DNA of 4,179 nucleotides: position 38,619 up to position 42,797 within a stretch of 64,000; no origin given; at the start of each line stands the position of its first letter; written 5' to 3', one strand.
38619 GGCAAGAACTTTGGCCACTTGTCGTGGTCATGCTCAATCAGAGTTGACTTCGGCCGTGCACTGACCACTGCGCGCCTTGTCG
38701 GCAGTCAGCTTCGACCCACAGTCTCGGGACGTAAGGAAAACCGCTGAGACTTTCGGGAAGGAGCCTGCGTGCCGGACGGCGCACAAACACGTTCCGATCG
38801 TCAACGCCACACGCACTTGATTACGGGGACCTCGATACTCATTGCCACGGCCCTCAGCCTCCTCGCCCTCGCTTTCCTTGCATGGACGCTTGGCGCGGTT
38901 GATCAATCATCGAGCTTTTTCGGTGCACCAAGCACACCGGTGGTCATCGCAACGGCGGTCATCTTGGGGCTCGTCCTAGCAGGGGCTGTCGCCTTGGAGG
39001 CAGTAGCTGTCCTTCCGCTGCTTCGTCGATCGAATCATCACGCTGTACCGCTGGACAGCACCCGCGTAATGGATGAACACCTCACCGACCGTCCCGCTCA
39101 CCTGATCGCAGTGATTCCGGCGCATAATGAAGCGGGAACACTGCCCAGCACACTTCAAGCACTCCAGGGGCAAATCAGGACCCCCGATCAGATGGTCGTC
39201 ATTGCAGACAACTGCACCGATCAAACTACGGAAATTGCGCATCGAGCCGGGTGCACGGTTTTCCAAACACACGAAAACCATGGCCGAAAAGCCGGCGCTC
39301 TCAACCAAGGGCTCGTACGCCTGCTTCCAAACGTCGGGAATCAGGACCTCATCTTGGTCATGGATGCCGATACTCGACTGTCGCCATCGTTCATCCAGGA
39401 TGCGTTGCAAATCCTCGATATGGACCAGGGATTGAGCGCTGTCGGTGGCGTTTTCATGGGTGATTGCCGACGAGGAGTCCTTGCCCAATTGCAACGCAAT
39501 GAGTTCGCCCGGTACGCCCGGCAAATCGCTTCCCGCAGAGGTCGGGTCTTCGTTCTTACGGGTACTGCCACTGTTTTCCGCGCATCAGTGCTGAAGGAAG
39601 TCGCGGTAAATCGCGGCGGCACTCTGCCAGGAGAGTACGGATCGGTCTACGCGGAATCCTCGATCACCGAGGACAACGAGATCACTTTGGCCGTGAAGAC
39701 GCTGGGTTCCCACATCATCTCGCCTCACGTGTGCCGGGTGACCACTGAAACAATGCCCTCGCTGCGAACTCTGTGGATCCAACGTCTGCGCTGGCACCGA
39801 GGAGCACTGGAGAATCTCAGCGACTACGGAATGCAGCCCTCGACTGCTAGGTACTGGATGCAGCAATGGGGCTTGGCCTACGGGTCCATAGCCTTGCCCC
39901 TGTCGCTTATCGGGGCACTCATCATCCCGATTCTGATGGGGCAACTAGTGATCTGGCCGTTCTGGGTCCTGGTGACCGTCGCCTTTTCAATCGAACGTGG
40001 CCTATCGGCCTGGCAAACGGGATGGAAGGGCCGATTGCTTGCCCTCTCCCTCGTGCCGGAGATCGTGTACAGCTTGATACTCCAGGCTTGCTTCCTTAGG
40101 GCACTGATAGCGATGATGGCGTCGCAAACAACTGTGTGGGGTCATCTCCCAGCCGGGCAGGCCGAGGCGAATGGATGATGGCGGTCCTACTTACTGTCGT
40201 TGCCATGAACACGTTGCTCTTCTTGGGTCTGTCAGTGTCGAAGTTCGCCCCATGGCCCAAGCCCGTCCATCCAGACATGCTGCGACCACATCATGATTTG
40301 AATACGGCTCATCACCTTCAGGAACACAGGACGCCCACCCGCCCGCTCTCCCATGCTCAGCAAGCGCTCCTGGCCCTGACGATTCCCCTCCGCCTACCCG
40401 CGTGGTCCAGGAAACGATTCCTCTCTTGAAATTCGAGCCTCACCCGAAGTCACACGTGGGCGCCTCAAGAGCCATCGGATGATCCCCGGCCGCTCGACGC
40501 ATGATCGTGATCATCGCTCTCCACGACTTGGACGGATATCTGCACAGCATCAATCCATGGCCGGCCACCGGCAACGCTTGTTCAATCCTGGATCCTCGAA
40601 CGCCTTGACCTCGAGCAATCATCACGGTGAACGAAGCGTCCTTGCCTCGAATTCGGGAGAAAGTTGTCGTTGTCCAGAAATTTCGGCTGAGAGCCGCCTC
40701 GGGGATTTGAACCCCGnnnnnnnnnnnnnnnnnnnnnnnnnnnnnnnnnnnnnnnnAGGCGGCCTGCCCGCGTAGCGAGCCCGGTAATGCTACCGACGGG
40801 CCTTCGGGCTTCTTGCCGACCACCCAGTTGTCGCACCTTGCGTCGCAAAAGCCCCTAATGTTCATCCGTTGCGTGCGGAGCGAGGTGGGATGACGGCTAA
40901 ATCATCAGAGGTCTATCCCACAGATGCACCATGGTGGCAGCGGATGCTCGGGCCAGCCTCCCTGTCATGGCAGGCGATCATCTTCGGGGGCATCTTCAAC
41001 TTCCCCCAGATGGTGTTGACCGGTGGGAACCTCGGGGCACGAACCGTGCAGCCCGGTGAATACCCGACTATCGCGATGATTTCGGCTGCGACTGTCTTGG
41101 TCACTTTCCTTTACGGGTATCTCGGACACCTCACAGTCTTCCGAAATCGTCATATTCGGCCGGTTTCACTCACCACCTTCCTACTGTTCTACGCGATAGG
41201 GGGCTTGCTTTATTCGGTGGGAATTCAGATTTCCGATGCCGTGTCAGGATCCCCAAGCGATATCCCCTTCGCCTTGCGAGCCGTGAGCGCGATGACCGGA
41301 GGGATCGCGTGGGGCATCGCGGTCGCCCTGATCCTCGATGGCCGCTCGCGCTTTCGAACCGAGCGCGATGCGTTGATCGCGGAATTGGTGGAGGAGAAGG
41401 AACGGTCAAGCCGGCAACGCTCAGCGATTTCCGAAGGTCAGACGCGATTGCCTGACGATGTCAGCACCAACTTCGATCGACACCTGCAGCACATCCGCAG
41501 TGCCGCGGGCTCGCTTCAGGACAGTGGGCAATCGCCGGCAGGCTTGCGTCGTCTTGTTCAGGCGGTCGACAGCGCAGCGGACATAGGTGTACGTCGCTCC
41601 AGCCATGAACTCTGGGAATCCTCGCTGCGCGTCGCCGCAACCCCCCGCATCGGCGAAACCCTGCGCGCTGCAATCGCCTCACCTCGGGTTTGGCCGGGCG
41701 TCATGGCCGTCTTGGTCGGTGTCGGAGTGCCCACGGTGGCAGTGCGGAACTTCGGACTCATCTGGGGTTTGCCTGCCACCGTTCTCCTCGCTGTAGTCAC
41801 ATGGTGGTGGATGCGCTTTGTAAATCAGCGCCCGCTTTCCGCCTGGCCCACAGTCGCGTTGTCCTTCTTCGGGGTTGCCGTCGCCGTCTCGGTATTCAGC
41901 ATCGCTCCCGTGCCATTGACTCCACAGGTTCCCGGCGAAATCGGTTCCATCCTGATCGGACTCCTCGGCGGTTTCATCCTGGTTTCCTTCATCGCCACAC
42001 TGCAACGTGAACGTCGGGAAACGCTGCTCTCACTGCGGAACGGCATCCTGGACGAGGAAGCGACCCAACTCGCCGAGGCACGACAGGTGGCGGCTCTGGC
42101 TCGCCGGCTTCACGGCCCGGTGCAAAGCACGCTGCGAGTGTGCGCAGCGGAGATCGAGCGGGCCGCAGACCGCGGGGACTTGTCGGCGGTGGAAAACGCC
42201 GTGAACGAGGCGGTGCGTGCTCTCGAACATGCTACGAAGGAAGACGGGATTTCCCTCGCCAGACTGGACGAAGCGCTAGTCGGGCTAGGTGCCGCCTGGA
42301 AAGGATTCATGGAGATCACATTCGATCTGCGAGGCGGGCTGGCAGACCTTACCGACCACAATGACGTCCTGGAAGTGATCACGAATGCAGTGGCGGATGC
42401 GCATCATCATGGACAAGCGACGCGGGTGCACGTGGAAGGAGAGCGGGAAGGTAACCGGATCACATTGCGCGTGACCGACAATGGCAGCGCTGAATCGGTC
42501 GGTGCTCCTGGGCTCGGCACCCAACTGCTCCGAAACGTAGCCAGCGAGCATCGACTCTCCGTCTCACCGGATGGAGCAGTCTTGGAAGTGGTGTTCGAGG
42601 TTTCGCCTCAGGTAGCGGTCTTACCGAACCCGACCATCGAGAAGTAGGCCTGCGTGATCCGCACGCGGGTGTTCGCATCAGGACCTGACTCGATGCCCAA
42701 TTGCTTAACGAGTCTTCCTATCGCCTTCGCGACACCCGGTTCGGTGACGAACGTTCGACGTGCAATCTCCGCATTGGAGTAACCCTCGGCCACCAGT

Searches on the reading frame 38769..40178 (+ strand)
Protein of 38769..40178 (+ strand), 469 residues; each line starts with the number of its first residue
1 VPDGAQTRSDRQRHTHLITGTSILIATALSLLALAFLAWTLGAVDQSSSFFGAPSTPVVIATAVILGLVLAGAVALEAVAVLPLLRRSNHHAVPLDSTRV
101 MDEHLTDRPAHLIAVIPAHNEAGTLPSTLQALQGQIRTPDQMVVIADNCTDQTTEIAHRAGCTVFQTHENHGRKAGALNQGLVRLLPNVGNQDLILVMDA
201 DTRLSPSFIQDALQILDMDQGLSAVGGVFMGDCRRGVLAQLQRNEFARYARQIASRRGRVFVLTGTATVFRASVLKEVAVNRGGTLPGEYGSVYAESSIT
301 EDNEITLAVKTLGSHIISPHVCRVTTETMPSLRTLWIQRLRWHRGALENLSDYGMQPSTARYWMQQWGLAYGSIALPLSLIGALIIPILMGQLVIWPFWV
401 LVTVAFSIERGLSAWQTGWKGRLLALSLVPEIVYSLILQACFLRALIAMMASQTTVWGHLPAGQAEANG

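Call 78: search_protein_families(library=pfam, proteins=[window:38769-40178:+])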
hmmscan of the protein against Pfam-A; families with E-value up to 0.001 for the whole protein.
window:38769-40178:+ (469 aa): 5 families
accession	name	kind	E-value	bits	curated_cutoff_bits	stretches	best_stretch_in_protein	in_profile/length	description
PF13641.12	Glyco_tranf_2_3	-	1.1e-22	81.6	27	1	112-345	3-230/230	Glycosyltransferase like family 2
PF00535.33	Glycos_transf_2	-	2.6e-18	66.9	23.3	1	115-278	3-167/168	Glycosyl transferase family 2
PF13632.12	Glyco_trans_2_3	-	4.3e-17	63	27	1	194-406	1-196/198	Glycosyl transferase family group 2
PF13506.12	Glyco_transf_21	-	8.9e-06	25.7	21.7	1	190-344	29-174/174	Glycosyl transferase family 21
PF13704.12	Glyco_tranf_2_4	-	9.8e-05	23.2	27.5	1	119-201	1-81/98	Glycosyl transferase family 2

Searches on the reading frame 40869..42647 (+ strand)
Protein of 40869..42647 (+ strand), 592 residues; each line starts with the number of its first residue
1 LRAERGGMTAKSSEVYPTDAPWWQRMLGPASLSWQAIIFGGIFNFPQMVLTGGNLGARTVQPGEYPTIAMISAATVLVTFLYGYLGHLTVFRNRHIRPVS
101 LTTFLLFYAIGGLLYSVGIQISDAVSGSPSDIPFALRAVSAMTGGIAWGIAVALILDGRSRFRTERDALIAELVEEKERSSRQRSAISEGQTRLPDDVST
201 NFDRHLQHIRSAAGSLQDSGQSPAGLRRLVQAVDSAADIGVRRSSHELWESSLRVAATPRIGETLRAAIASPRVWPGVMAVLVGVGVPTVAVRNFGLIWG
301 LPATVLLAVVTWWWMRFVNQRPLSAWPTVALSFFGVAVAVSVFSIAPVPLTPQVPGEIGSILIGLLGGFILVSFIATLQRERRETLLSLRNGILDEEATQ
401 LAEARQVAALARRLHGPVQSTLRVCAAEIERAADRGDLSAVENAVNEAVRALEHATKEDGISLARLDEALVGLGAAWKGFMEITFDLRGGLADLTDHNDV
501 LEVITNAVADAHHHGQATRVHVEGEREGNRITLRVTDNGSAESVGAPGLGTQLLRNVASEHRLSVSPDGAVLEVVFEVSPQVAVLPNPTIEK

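Call 78: search_protein_families(library=pfam, proteins=[window:40869-42647:+])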
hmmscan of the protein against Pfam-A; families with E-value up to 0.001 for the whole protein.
window:40869-42647:+ (592 aa): 1 family
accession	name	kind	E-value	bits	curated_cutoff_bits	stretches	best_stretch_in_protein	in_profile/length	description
PF13581.12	HATPase_c_2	-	5.2e-05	23.7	27.4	1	501-573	37-124/127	Histidine kinase-like ATPase domain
